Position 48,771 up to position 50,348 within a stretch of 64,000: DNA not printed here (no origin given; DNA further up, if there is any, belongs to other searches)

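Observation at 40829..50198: DeoR-controlled operon joins a complete lipoamide E2-E3-E1 complex to SorE-like and SrlD-like dehydrogenases and a PHP phosphoesterase: candidate undescribed oxidative C-C cleavage route for a sugar or polyol derivative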

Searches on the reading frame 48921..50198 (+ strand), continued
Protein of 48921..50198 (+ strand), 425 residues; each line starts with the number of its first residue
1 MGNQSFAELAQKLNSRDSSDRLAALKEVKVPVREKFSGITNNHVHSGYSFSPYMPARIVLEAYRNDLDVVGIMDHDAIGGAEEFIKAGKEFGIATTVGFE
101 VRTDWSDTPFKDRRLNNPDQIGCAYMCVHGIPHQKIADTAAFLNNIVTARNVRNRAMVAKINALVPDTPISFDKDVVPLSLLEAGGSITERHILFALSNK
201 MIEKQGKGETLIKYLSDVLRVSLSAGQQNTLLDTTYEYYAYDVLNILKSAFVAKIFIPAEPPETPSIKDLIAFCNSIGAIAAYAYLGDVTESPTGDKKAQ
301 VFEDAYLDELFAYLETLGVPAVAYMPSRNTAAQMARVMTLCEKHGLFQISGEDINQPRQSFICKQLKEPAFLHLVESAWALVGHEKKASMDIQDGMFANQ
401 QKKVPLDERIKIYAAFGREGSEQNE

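Call 77: fold_search(model_id=the predicted structure, library=pdb)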
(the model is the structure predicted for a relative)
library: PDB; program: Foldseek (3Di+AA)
matches with E <= 10: 641; with E <= 0.001: 11
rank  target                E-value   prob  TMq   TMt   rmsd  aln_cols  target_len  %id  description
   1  3e0f                  1.1e-11  1.00  0.51  0.74   6.6       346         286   20  Crystal structure of a putative metal-dependent phosphoesterase (bad_1165) from bifidobacterium adolescentis atcc 15703  (released 2008-09-02)
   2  3o0f                  2.2e-11  1.00  0.50  0.71   5.6       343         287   17  Crystal structure of a putative metal-dependent phosphoesterase (BAD_1165) from bifidobacterium adolescentis atcc 15703  (released 2010-08-25)
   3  2yb1                  7.3e-10  1.00  0.49  0.70   6.0       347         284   17  Structure of an amidohydrolase from Chromobacterium violaceum (EFI target EFI-500202) with bound Mn, AMP and phosphate. (released 2011-03-16)
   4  9etk                  5.2e-09  1.00  0.45  0.66   6.6       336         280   13  Crystal structure of Vibrio cholerae RNase AM (released 2024-09-11)
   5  7ug9                  6.2e-06  1.00  0.35  0.70   8.5       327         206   12  Crystal structure of RNase AM PHP domain (released 2022-08-31)
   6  2hnh                  9.4e-05  1.00  0.25  0.14  18.2       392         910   12  Crystal structure of the catalytic alpha subunit of E. coli replicative DNA polymerase III (released 2006-09-19)
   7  4gx8_B                1.3e-04  1.00  0.26  0.34  18.9       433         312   12  Crystal structure of a DNA polymerase III alpha-epsilon chimera (released 2013-04-03)
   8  4gx8_A                2.4e-04  0.99  0.26  0.34  18.8       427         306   13  Crystal structure of a DNA polymerase III alpha-epsilon chimera (released 2013-04-03)
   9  5fkv_A                4.4e-04  0.99  0.26  0.11  17.9       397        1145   12  cryo-EM structure of the E. coli replicative DNA polymerase complex bound to DNA (DNA polymerase III alpha, beta, epsi (released 2015-11-25)
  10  4gx9_C                6.3e-04  0.97  0.23  0.30  18.6       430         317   13  Crystal structure of a DNA polymerase III alpha-epsilon chimera (released 2013-04-03)
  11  7pu7_A                6.6e-04  0.96  0.23  0.11  17.9       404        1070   13  DNA polymerase from M. tuberculosis (released 2022-02-23)
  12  5lew                  1.2e-03  0.91  0.21  0.11  24.4       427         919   14  DNA polymerase (released 2017-10-25)
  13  4jom                  1.2e-03  0.99  0.26  0.14  18.2       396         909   12  Structure of E. coli Pol III 3mPHP mutant (released 2013-05-29)
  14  4gx9_B                1.4e-03  0.98  0.26  0.34  19.1       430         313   12  Crystal structure of a DNA polymerase III alpha-epsilon chimera (released 2013-04-03)
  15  2hqa                  1.4e-03  0.99  0.26  0.14  17.6       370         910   12  Crystal structure of the catalytic alpha subunit of E. Coli replicative DNA polymerase III (released 2006-09-19)
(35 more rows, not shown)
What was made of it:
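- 48921..50198 (+): PHP-fold metal-dependent phosphoesterase-like protein (425 aa), substrate unknown. The best PDB neighbours are TrpH/YciV-type phosphoesterases 3e0f, 2yb1 and RNase AM, with TM 0.66-0.74 (call 77).
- On PHP-superfamily phosphoesterases (TrpH/YciV subgroup): Foldseek gives TM 0.66-0.74 to 3e0f, 2yb1 and 9etk (call 77).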
